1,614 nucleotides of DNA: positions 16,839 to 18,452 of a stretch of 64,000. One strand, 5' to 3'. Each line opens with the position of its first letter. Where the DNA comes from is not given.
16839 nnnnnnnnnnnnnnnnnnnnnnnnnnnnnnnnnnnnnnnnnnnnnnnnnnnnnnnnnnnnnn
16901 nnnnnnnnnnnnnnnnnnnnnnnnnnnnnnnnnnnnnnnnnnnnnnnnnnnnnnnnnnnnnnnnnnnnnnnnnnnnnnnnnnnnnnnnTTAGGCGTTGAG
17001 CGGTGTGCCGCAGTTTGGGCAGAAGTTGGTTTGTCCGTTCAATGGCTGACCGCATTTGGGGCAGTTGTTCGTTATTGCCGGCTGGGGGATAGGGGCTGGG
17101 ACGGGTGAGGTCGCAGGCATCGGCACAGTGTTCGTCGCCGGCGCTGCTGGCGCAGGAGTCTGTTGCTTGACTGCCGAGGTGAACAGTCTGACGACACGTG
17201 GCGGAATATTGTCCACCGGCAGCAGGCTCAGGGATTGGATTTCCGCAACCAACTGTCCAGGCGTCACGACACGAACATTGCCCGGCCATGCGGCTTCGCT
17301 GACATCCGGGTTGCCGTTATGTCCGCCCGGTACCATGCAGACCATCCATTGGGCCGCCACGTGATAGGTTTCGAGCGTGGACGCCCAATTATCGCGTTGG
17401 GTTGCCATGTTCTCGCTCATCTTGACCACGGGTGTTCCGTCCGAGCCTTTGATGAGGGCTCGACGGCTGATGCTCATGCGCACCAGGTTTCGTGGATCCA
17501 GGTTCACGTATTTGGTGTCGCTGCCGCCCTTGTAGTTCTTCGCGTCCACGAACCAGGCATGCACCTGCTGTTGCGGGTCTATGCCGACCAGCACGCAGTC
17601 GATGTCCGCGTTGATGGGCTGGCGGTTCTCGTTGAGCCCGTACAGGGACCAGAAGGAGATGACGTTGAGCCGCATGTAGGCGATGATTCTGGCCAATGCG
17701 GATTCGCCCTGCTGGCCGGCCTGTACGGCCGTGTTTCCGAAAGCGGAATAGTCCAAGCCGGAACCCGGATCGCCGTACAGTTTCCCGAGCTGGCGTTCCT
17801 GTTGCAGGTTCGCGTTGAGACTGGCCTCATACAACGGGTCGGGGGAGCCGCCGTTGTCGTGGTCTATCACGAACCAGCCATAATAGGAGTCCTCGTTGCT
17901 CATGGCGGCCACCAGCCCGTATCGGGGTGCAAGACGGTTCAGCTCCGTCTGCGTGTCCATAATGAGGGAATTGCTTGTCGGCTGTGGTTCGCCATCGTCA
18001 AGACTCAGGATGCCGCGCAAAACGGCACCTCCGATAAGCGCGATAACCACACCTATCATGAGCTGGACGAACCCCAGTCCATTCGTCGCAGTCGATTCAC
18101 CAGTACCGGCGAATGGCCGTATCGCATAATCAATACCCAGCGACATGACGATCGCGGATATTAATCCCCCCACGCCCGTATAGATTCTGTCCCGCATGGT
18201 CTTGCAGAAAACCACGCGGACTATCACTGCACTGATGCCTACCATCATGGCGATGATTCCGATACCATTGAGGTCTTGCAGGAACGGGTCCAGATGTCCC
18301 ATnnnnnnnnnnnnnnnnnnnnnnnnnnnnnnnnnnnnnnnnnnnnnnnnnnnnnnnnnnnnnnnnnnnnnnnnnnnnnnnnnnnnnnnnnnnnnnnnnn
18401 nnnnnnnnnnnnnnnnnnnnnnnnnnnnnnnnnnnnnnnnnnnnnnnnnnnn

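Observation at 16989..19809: cI-like repressor + ImmA/IrrE protease + cro-like module whose third gene is a NERD/zinc-ribbon membrane protein instead of an integrase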

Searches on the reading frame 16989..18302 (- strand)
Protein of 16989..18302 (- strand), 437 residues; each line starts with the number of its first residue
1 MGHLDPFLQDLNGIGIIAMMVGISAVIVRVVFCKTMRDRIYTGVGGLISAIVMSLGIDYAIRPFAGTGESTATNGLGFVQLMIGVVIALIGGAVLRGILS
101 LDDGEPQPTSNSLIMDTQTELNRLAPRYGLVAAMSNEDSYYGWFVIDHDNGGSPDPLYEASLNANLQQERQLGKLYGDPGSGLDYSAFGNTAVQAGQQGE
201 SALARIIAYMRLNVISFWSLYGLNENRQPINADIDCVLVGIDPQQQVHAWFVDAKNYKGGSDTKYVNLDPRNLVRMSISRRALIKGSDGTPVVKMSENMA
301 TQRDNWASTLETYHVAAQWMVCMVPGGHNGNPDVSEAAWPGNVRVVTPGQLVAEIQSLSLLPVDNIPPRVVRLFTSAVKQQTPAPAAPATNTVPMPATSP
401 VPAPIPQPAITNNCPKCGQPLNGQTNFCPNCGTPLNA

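Call 3: search_protein_families(library=pfam, proteins=[window:16989-18302:-], max_evalue=0.1)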
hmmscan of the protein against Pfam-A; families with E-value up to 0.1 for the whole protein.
window:16989-18302:- (437 aa): 8 families
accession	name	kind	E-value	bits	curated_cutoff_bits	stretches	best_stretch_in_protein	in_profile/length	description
PF13248.11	Zn_ribbon_3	-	1.6e-06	27.8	27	1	411-435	2-26/26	zinc-ribbon domain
PF24460.1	DUF7575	-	1.1e-05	25.1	28.5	1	411-435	3-27/28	Domain of unknown function (DUF7575)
PF13240.11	Zn_Ribbon_1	-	2.5e-05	24.3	25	1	414-435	2-23/23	zinc-ribbon domain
PF12773.13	DZR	-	3.7e-05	24.2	27.3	1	412-432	25-45/45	Double zinc ribbon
PF17032.10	Zn_ribbon_15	-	0.0018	19.5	28.9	1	411-432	52-73/73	zinc-ribbon family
PF09297.16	Zn_ribbon_NUD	-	0.021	15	24.8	0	425-435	3-13/32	NADH pyrophosphatase zinc ribbon domain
PF14803.11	Zn_ribbon_Nudix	-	0.04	14.3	25.6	0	426-436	1-11/34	Nudix N-terminal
PF03119.21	DNA_ligase_ZBD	-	0.091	13.1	25.8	0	428-435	2-9/27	NAD-dependent DNA ligase C4 zinc finger domain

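Call 4: search_protein_families(library=padloc, proteins=[window:16989-18302:-], max_evalue=0.1)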
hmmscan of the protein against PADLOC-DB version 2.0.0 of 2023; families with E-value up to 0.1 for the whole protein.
window:16989-18302:- (437 aa): 1 family
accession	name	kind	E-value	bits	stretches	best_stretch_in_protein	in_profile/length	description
PDLC03582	REase_II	-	0.057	10.4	1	412-435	131-154/521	Type II restriction enzyme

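Call 7: find_homologous_proteins(query=window:16989-18302:-)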
Query window:16989-18302:- (437 aa): 96 proteins with E <= 0.001 among 8000 candidates.
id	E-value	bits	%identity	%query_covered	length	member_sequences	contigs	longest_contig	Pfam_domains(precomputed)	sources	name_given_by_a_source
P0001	5.8e-282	953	95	100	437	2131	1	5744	PF13240.12,PF12773.14,PF24460.2,PF13248.12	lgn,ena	-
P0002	1.4e-250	850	84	100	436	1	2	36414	PF13240.12,PF24460.2,PF13248.12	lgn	-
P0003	1.4e-249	846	84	100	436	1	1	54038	PF13240.12,PF24460.2,PF13248.12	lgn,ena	-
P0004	1.5e-249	846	84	100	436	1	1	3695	PF13240.12,PF12773.14,PF24460.2,PF13248.12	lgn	-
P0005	3.1e-249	845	84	100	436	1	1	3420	PF13240.12,PF24460.2,PF13248.12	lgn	-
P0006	1.1e-248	843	84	100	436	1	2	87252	PF13240.12,PF12773.14,PF24460.2,PF13248.12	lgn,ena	-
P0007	1.3e-248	843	83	100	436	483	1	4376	PF13240.12,PF24460.2,PF13248.12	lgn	-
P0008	2.1e-248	842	84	100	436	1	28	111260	PF13240.12,PF24460.2,PF13248.12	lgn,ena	-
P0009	2.8e-248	842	83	100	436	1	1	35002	PF13240.12,PF24460.2,PF13248.12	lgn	-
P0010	3.4e-248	842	84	100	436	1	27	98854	PF13240.12,PF12773.14,PF24460.2,PF13248.12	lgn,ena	-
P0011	3.6e-248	842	84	100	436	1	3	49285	PF13240.12,PF24460.2,PF13248.12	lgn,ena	-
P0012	3.9e-248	841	84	100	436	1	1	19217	PF13240.12,PF12773.14,PF24460.2,PF13248.12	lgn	-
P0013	7.6e-248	841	84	100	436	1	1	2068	PF13240.12,PF24460.2,PF13248.12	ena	-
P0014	1.1e-247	840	84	100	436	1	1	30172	PF24460.2,PF13248.12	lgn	-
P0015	1.5e-247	840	84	100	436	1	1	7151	PF13240.12,PF24460.2,PF13248.12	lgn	-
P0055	4.2e-133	462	49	99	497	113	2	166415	PF13240.12,PF13248.12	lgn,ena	-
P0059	1.4e-99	352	46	84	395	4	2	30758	-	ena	-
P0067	2.8e-66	242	37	83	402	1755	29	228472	-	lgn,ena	-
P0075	4.4e-65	238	47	61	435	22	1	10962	-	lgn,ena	-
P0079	3.6e-63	232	40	67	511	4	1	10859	PF21196.4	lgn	-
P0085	2.7e-60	222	43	66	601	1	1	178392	-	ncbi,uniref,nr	ncbi:hypothetical protein [Bifidobacterium callitrichidarum]|uniref:NERD domain-containing protein n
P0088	1.5e-59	220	45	60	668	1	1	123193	-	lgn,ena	-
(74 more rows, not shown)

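Call 9: search_protein_families(library=pfam, alignment_id=A1, max_evalue=1)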
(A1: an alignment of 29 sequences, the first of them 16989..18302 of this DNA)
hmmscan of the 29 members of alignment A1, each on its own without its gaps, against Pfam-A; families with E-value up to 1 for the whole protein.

A. member 1, window:16989-18302:- (437 aa): 13 families
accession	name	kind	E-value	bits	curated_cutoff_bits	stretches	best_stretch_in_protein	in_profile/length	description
PF13248.11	Zn_ribbon_3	-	1.6e-06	27.8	27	1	411-435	2-26/26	zinc-ribbon domain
PF24460.1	DUF7575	-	1.1e-05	25.1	28.5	1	411-435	3-27/28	Domain of unknown function (DUF7575)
PF13240.11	Zn_Ribbon_1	-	2.5e-05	24.3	25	1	414-435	2-23/23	zinc-ribbon domain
PF12773.13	DZR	-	3.7e-05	24.2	27.3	1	412-432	25-45/45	Double zinc ribbon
PF17032.10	Zn_ribbon_15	-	0.0018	19.5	28.9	1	411-432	52-73/73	zinc-ribbon family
PF09297.16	Zn_ribbon_NUD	-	0.021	15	24.8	1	425-435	3-13/32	NADH pyrophosphatase zinc ribbon domain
PF14803.11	Zn_ribbon_Nudix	-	0.04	14.3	25.6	0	426-436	1-11/34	Nudix N-terminal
PF03119.21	DNA_ligase_ZBD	-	0.091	13.1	25.8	0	428-435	2-9/27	NAD-dependent DNA ligase C4 zinc finger domain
PF14446.12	Prok-RING_1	-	0.1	13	29.1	1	412-434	5-29/54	Prokaryotic RING finger family 1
PF10571.15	UPF0547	-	0.12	13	29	1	413-432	2-21/26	Uncharacterised protein family UPF0547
PF18912.6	DZR_2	-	0.15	12.4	27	1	414-432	24-43/56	Double zinc ribbon domain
PF05810.19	NinF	-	0.65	10.4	27.5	0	428-436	2-10/25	NinF protein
PF06677.18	Auto_anti-p27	-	0.81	10.3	24.1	0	413-432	17-40/40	Sjogren's syndrome/scleroderma autoantigen 1 (Autoantigen p27)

B. families by the number of members that match (of 29 scanned): 64 families (the first 25 are shown)
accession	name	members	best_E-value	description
PF13240.11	Zn_Ribbon_1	7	1.5e-08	zinc-ribbon domain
PF13248.11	Zn_ribbon_3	7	8.4e-07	zinc-ribbon domain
PF24460.1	DUF7575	7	1.1e-05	Domain of unknown function (DUF7575)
PF12773.13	DZR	7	3.7e-05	Double zinc ribbon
PF17032.10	Zn_ribbon_15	7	0.00034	zinc-ribbon family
PF09297.16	Zn_ribbon_NUD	7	0.0012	NADH pyrophosphatase zinc ribbon domain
PF14803.11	Zn_ribbon_Nudix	7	0.0017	Nudix N-terminal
PF10571.15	UPF0547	7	0.01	Uncharacterised protein family UPF0547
PF05810.19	NinF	7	0.015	NinF protein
PF18912.6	DZR_2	7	0.018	Double zinc ribbon domain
PF03119.21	DNA_ligase_ZBD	7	0.06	NAD-dependent DNA ligase C4 zinc finger domain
PF08378.17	NERD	5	0.021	Nuclease-related domain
PF10083.14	DUF2321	5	0.12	Uncharacterized protein conserved in bacteria (DUF2321)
PF07191.17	Zn_ribbon_6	5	0.21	Double zinc ribbon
PF13920.12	zf-C3HC4_3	5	0.26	Zinc finger, C3HC4 type (RING finger)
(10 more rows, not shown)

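Call 10: search_solved_structures(query=A1, max_evalue=10, show_alignments=2)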
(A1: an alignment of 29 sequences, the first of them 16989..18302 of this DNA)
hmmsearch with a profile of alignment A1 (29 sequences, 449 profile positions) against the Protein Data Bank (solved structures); distinct sequences matched with E-value up to 10: 7.
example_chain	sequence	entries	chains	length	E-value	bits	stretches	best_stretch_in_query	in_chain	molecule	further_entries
4jg5_A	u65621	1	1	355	0.59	12.4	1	120-188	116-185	Putative cell adhesion protein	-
6uo8_A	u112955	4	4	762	0.72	12.1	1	17-130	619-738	Gamma-aminobutyric acid type B receptor subunit 1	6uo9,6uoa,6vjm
6wiv_A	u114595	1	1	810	0.75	12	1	17-131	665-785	Gamma-aminobutyric acid type B receptor subunit 1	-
6w2x_A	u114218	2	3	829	0.81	11.9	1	17-130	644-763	Gamma-aminobutyric acid type B receptor subunit 1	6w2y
7c7s_A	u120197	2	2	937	1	11.6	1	17-130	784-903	Gamma-aminobutyric acid type B receptor subunit 1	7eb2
4fe8_A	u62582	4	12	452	4.9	9.3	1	33-127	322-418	Maltose-binding periplasmic protein,Huntingtin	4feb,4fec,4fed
8qag_A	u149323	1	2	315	9.6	8.4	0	52-127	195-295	sc-CC-6-95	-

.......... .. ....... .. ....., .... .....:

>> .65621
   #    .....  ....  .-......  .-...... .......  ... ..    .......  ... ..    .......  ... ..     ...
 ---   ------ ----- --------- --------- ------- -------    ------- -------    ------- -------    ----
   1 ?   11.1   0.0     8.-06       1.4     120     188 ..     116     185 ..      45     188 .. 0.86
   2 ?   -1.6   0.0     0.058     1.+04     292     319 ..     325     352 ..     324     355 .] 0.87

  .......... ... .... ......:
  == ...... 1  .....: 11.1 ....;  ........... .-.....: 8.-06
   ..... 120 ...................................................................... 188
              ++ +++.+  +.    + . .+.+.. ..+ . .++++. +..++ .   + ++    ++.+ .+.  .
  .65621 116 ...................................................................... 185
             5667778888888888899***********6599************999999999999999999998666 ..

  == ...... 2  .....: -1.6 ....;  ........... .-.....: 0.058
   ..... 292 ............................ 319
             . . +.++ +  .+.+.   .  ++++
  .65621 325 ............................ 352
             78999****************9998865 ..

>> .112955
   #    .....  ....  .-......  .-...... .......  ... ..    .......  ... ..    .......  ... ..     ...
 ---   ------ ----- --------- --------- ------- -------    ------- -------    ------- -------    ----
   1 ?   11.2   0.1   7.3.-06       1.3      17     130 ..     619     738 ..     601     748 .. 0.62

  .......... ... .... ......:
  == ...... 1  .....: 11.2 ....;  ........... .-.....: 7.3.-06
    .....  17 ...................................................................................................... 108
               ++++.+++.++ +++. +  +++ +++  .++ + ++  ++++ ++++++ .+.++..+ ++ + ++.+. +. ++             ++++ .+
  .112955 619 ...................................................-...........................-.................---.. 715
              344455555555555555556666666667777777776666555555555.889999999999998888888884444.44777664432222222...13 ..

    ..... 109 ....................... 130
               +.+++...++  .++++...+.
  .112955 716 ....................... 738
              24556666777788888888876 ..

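Call 13: find_encoding_contigs(protein=P0067, flank=6000, max_places=4)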
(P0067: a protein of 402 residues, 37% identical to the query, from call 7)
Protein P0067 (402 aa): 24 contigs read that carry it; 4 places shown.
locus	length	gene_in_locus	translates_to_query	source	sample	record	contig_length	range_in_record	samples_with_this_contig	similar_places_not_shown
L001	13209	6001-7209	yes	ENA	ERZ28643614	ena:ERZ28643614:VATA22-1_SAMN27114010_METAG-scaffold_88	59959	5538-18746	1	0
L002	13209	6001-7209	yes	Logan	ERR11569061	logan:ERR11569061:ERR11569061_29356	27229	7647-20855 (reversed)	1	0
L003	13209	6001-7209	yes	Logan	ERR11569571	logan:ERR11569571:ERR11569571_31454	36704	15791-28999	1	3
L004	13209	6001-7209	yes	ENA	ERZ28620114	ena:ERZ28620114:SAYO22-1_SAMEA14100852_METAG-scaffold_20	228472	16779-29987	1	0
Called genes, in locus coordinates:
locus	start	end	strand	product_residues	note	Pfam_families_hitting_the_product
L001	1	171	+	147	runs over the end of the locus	-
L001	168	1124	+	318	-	PF01170:UPF0020 (faint), PF08241:Methyltransf_11 (faint), PF01555:N6_N4_Mtase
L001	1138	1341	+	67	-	-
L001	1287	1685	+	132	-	-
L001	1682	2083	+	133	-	-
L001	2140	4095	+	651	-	PF20597:pAdhesive_15, PF09479:Flg_new (faint), PF18998:Flg_new_2 (faint)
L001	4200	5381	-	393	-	PF12323:HTH_OrfB_IS605, PF01385:OrfB_IS605, PF07282:Cas12f1-like_TNB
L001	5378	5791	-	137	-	PF01797:Y1_Tnp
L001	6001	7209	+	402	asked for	-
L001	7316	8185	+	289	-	-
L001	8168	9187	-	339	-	-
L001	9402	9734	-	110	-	-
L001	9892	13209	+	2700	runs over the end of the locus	-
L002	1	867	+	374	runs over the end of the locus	PF01385:OrfB_IS605, PF07282:Cas12f1-like_TNB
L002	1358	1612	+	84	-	-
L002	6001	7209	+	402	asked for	-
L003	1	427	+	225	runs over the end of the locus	-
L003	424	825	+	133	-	-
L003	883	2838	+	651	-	PF20597:pAdhesive_15, PF09479:Flg_new (faint)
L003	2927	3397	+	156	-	-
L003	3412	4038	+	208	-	-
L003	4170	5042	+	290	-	-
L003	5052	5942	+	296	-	PF03747:ADP_ribosyl_GH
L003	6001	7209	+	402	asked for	-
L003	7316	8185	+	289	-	-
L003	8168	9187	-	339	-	-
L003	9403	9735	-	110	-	-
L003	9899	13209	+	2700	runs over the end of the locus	-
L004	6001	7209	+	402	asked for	-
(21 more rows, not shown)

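Call 16: predict_structure(alignment_id=A1)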
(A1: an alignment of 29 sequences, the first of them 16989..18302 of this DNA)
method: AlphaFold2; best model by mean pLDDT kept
length: 437 residues; sequences in the alignment: 29
mean_pLDDT: 82.5   pTM: 0.62
mean pLDDT of the five models: 82.5, 81.7, 81.4, 80.2, 78.7
residues with pLDDT >= 90: 215; 70-90: 151; 50-70: 26; < 50: 45
segments of 3 or more residues with pLDDT < 50: 1-4, 103-113, 382-410
pLDDT, mean of each block of 10 residues (from residue 1): 59 81 85 80 86 85 67 70 83 77 43 67 93 94 94 90 94 94 77 88 96 96 91 93 98 91 94 95 93 93 96 97 86 94 95 97 98 93 38 31 36 76 71 71
secondary structure, 60 per line:
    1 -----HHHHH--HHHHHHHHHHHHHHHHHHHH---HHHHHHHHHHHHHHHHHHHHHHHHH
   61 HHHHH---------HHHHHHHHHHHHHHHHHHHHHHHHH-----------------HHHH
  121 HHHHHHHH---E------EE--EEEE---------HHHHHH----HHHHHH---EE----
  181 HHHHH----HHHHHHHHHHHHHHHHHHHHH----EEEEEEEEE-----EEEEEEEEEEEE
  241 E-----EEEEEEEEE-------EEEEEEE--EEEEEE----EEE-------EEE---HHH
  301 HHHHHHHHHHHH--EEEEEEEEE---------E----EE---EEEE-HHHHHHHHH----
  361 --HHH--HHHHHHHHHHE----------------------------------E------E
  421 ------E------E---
elements in order: H6-10 H13-32 H36-65 H75-99 H117-128 E143-146 H156-161 H166-171 H181-185 H190-210 E215-223 E229-241 E247-255 E263-269 E272-277 E282-284 E292-294 H298-312 E315-323 E343-346 H348-356 H368-377

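Call 22: find_encoding_contigs(protein=window:16989-18302:-, flank=8000, max_places=6)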
Protein window:16989-18302:- (437 aa): 23 contigs read that carry it; 3 places shown.
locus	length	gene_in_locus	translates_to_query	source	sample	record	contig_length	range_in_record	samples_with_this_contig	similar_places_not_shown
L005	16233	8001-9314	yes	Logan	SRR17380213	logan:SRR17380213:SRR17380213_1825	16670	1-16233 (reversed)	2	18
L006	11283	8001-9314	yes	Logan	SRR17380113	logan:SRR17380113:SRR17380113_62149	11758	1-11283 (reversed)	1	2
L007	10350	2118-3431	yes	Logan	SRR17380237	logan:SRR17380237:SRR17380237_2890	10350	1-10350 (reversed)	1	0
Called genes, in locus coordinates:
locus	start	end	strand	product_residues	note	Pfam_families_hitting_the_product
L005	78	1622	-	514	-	-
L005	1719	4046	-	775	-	-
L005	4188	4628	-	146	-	-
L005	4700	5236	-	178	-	-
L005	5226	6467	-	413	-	-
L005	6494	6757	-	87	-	-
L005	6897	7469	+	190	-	-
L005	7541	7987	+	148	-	PF06114:Peptidase_M78 (weak)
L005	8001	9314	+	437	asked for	PF13248:Zn_ribbon_3 (weak), PF24460:DUF7575 (weak), PF13240:Zn_Ribbon_1 (faint)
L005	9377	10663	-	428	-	PF12323:HTH_OrfB_IS605, PF01385:OrfB_IS605, PF07282:Cas12f1-like_TNB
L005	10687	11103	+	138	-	PF01797:Y1_Tnp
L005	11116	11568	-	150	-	PF05869:Dam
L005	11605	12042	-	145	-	PF01797:Y1_Tnp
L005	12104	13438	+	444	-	PF01385:OrfB_IS605, PF07282:Cas12f1-like_TNB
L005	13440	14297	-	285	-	-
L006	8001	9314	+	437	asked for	PF13248:Zn_ribbon_3 (weak), PF24460:DUF7575 (weak), PF13240:Zn_Ribbon_1 (faint)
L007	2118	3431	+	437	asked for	PF13248:Zn_ribbon_3 (weak), PF24460:DUF7575 (weak), PF13240:Zn_Ribbon_1 (faint)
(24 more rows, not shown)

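Call 23: find_encoding_contigs(protein=P0055, flank=6000, max_places=3)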
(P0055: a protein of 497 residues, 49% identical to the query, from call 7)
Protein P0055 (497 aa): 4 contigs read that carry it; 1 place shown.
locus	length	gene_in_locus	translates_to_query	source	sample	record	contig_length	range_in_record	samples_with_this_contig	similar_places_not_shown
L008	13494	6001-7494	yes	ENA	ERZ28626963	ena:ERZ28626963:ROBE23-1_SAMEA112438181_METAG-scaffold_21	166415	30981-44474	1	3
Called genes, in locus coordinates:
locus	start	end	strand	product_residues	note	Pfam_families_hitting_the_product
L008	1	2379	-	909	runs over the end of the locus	-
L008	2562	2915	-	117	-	-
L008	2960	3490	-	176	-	-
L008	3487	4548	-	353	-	-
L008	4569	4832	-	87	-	-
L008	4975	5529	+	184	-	-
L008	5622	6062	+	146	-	PF06114:Peptidase_M78 (weak)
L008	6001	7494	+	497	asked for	PF13240:Zn_Ribbon_1, PF13248:Zn_ribbon_3 (weak)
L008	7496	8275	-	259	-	PF10979:DUF2786, PF23771:DUF7168 (weak)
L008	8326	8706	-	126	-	PF13651:EcoRI_methylase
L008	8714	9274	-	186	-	PF13651:EcoRI_methylase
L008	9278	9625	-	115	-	PF05869:Dam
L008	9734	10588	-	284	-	-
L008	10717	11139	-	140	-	-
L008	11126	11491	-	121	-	-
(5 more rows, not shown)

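Call 25: find_encoding_contigs(protein=P0085, flank=6000, max_places=2)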
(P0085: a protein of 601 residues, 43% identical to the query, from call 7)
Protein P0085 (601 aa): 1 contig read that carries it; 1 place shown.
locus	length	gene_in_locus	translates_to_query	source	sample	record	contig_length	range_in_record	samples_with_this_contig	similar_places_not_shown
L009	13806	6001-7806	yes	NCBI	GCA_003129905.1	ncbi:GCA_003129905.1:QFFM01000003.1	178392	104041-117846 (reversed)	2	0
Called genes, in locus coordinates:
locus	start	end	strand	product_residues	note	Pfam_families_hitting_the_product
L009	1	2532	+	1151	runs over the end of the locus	-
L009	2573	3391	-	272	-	-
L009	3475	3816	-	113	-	-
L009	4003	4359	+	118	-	-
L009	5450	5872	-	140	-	PF12728:HTH_17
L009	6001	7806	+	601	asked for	-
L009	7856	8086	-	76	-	PF20467:MmeI_C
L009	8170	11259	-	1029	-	PF01170:UPF0020 (weak)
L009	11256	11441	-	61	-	PF04221:RelB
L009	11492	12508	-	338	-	PF03811:Zn_ribbon_InsA (weak)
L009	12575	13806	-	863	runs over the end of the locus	PF20464:MmeI_N, PF20465:MmeI_hel, PF20473:MmeI_Mtase, PF07669:Eco57I, PF20466:MmeI_TRD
